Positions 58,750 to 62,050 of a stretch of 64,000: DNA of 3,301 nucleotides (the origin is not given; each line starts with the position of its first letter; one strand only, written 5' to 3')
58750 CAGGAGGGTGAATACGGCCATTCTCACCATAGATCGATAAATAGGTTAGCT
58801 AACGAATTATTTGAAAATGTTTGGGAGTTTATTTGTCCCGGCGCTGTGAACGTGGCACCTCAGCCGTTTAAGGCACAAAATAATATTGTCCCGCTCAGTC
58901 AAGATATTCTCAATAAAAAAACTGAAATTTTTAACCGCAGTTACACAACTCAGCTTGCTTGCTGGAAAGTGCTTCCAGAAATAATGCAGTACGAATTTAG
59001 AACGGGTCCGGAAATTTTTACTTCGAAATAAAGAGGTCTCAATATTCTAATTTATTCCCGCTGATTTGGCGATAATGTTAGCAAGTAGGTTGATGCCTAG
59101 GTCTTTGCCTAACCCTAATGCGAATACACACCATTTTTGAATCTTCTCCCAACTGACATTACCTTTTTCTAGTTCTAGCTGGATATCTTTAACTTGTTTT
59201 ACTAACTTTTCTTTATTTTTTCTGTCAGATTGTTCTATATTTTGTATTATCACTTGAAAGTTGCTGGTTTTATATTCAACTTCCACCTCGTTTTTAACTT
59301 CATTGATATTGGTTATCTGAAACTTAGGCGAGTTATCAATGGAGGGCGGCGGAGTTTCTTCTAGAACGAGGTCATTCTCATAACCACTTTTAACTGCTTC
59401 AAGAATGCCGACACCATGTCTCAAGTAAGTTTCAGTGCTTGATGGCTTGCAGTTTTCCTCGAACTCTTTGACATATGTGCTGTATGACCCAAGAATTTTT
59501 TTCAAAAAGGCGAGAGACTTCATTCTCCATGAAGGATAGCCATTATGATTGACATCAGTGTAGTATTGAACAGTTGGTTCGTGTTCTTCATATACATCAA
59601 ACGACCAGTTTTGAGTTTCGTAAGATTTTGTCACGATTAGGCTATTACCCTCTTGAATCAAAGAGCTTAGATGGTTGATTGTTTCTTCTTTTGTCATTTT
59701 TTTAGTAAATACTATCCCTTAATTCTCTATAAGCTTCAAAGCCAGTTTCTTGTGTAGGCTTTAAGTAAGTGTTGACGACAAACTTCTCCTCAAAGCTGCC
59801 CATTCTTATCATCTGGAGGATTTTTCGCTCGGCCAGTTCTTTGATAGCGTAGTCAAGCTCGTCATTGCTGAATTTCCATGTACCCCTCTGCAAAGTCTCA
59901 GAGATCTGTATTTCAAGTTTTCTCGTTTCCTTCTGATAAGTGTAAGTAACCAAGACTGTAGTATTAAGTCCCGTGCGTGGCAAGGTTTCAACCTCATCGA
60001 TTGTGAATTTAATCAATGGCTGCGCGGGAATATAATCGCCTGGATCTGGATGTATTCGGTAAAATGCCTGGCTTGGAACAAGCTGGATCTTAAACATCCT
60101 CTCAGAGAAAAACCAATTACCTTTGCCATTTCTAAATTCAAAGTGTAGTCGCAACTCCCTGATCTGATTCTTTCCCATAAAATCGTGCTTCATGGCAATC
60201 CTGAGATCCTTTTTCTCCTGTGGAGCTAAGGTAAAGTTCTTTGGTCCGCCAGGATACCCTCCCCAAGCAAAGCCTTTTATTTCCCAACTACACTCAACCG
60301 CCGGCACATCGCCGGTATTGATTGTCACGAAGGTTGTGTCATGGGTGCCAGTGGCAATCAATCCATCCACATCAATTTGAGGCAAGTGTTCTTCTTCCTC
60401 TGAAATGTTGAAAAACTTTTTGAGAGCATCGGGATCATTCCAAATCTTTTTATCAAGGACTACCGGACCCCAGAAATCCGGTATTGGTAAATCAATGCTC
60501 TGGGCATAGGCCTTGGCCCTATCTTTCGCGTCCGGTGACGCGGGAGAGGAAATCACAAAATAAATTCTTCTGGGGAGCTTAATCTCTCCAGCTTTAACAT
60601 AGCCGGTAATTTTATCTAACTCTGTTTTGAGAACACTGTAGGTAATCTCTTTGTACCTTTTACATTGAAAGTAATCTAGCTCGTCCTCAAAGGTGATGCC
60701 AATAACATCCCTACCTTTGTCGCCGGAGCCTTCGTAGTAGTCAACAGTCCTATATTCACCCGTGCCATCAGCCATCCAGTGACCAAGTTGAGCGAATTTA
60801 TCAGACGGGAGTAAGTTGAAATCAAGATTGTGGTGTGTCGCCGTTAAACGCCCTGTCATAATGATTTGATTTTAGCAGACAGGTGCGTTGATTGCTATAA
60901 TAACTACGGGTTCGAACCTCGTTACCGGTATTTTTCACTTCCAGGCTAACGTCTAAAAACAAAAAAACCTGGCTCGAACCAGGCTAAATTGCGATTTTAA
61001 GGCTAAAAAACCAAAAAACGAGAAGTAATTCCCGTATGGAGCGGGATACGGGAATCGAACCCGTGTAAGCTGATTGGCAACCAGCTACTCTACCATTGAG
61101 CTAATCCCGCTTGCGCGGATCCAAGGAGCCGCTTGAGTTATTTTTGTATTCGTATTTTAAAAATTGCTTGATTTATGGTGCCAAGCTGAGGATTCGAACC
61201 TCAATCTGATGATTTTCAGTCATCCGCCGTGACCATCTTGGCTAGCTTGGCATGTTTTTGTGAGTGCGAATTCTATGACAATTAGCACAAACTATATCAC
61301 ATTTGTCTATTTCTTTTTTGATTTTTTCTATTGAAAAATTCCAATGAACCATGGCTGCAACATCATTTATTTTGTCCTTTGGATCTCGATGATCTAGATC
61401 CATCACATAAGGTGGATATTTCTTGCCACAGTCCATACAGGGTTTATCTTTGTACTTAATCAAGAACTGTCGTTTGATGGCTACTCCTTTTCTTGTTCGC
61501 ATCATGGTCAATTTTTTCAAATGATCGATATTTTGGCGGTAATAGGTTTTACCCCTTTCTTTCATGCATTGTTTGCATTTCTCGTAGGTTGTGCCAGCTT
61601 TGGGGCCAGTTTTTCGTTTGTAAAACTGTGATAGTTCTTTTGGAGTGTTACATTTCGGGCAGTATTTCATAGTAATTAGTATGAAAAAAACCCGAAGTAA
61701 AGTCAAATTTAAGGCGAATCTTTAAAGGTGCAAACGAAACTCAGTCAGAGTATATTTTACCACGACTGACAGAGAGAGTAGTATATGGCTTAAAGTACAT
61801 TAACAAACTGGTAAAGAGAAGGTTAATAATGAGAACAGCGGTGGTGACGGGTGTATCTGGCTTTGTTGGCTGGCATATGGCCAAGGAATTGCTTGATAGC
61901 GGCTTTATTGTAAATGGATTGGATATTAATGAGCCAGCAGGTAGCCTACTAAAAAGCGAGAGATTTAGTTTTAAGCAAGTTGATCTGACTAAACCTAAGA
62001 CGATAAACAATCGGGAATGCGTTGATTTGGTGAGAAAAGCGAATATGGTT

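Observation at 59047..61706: Two-gene Mrr-like PD-(D/E)xK nuclease module beside a tRNA-Gly/tRNA-Phe pair, with an HNH endonuclease overlapping the tRNA-Phe 5' end. It is a candidate defence or mobile islet.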

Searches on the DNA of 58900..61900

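Call 35: search_rna_families(source=window, start=58900, end=61900, threshold=evalue, max_evalue=10)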
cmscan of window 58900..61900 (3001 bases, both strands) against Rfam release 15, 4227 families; matches with E-value up to 10: 6.
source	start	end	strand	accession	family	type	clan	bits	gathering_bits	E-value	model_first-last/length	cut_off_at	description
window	61040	61110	-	RF00005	tRNA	Gene; tRNA;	CL00001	68.5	29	3.8e-14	1-71/71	no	tRNA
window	61179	61251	-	RF00005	tRNA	Gene; tRNA;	CL00001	64.9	29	3.8e-13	1-71/71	no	tRNA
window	59289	59322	-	RF01359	CRISPR-DR46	Gene; CRISPR;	-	20.7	50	6.8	1-38/38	no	CRISPR RNA direct repeat element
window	60964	61053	-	RF01796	frnS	Gene; sRNA;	-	20.1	60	3.1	1-119/119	no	Fumarate/nitrate reductase regulator sRNA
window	61039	61110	+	RF04354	Plastid-ycf2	Cis-reg;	-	18.1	65.7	3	1-75/75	no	Plastid-ycf2 5UTR RNA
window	60918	61037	-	RF01773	rpsL_pseudo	Cis-reg; leader;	-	16.9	70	2.7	1-128/128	no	Pseudomonas rpsL leader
